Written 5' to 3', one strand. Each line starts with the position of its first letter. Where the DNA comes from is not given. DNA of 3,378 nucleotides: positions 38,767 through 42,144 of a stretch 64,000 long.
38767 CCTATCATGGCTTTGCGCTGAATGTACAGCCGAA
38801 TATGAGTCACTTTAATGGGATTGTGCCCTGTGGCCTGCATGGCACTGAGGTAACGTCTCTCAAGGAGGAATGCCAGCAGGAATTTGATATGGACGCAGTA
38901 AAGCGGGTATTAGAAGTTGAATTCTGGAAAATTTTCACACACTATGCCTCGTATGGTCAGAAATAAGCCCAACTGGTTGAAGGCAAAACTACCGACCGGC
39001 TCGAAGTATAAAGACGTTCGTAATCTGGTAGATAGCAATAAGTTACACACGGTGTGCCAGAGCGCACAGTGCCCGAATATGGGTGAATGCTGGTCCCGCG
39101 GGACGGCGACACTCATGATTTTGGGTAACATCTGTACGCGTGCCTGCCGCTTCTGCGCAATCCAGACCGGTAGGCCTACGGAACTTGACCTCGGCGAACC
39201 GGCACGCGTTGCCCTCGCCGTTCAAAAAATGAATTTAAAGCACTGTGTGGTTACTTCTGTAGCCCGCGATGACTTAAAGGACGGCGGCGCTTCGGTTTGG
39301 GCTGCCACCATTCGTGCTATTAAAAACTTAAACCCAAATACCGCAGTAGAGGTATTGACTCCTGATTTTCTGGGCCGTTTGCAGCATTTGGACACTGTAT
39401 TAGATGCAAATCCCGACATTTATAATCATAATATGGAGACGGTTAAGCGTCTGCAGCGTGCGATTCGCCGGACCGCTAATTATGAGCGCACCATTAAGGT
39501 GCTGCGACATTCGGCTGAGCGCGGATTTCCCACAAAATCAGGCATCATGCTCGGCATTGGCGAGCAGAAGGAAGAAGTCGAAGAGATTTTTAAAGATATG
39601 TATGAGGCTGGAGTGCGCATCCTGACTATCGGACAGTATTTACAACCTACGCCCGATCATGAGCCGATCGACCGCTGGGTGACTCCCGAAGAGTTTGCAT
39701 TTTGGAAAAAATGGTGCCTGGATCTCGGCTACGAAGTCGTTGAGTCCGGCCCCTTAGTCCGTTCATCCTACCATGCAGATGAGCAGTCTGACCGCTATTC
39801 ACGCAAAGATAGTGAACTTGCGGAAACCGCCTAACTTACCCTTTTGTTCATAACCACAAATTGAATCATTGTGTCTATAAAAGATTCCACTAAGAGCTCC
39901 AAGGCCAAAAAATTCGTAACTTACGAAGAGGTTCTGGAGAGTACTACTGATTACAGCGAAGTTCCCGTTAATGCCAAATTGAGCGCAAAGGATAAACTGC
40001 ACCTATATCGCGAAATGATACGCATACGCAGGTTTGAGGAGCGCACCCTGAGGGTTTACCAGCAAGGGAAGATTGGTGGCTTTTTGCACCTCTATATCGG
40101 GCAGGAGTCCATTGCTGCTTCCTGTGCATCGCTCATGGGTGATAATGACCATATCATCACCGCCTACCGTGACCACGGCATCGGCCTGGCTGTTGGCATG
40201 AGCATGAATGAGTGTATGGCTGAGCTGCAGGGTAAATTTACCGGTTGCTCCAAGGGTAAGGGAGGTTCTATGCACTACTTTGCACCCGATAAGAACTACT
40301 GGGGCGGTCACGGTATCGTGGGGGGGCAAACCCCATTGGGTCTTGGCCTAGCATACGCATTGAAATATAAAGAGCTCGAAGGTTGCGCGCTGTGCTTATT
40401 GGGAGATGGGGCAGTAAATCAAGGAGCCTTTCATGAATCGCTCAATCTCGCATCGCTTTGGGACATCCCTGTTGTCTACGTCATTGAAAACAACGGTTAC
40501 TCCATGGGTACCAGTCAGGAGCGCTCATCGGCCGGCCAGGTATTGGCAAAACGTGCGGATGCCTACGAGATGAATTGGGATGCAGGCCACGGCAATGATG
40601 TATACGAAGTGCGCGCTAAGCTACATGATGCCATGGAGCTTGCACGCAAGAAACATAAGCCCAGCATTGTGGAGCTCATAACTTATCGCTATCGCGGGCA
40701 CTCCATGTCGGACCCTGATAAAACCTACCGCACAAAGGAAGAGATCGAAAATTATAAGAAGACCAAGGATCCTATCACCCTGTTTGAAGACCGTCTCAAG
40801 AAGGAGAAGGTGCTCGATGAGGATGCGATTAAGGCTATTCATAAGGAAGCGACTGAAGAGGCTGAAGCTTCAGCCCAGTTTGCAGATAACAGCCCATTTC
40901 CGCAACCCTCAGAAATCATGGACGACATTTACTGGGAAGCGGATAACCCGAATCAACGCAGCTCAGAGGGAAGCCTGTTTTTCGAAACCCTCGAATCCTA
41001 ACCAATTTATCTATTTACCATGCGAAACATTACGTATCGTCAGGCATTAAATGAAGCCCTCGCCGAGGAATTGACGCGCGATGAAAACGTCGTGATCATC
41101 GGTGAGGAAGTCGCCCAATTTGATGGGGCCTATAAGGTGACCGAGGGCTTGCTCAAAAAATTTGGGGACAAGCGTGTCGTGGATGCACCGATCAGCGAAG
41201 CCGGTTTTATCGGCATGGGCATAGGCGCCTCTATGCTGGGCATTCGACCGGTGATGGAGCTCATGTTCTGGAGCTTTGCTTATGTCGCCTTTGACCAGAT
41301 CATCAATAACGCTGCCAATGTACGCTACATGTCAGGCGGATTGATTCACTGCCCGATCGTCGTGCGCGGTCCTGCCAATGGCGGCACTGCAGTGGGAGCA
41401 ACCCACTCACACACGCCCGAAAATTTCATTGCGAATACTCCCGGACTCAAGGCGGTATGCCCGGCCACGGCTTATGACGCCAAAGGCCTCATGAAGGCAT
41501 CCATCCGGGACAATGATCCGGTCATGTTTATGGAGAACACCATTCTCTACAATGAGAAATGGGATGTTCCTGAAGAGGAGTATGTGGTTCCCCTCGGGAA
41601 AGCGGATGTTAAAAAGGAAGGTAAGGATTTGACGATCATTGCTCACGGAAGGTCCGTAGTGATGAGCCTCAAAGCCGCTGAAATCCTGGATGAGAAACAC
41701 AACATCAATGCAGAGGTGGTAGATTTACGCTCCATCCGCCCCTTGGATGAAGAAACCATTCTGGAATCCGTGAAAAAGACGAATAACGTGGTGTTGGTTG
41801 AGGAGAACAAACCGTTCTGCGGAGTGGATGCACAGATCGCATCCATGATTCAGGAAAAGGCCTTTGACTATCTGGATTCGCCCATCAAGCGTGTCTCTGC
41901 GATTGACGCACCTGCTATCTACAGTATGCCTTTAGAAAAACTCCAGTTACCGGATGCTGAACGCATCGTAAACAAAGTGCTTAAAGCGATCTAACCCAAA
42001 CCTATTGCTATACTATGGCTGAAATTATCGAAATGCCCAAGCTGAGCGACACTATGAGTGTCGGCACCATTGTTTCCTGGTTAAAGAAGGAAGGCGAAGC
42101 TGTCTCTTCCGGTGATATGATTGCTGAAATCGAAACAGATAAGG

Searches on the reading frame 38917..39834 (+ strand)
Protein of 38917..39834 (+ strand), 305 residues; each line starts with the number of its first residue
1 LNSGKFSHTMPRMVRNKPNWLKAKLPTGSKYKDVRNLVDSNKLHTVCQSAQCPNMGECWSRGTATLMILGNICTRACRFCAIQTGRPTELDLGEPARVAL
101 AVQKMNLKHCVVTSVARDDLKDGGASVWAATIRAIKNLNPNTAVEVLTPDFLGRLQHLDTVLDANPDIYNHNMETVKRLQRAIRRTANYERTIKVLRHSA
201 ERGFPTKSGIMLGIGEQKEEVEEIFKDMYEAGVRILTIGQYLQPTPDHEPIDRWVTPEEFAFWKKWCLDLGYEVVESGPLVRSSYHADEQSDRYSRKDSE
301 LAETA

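Call 64: search_protein_families(library=pfam, proteins=[window:38917-39834:+], max_evalue=0.00001)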
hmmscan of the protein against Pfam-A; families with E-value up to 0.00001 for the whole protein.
window:38917-39834:+ (305 aa): 2 families
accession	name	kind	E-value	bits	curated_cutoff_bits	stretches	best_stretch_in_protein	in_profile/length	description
PF04055.27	Radical_SAM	-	2.6e-25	89.9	29.5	1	67-227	1-165/166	Radical SAM superfamily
PF16881.10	LIAS_N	-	3.7e-07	31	27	1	17-52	61-96/96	N-terminal domain of lipoyl synthase of Radical_SAM family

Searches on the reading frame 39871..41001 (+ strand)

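Call 64: search_protein_families(library=pfam, proteins=[window:39871-41001:+], max_evalue=0.00001)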
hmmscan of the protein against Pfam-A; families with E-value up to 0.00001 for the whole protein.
window:39871-41001:+ (376 aa): 2 families
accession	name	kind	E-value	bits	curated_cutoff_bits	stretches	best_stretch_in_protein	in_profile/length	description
PF00676.26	E1_dh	-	1.2e-86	290.8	22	1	48-346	2-299/300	Dehydrogenase E1 component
PF02775.26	TPP_enzyme_C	-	3.1e-06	27.5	21.9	1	125-268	3-150/151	Thiamine pyrophosphate enzyme, C-terminal TPP binding domain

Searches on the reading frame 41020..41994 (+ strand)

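Call 64: search_protein_families(library=pfam, proteins=[window:41020-41994:+], max_evalue=0.00001)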
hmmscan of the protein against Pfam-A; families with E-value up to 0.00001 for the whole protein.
window:41020-41994:+ (324 aa): 2 families
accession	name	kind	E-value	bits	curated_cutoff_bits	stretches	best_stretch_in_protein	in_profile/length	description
PF02779.29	Transket_pyr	-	1.4e-39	136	27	1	3-178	2-173/174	Transketolase, pyrimidine binding domain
PF02780.25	Transketolase_C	-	3e-39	134.2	25.9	1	193-316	1-124/124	Transketolase, C-terminal domain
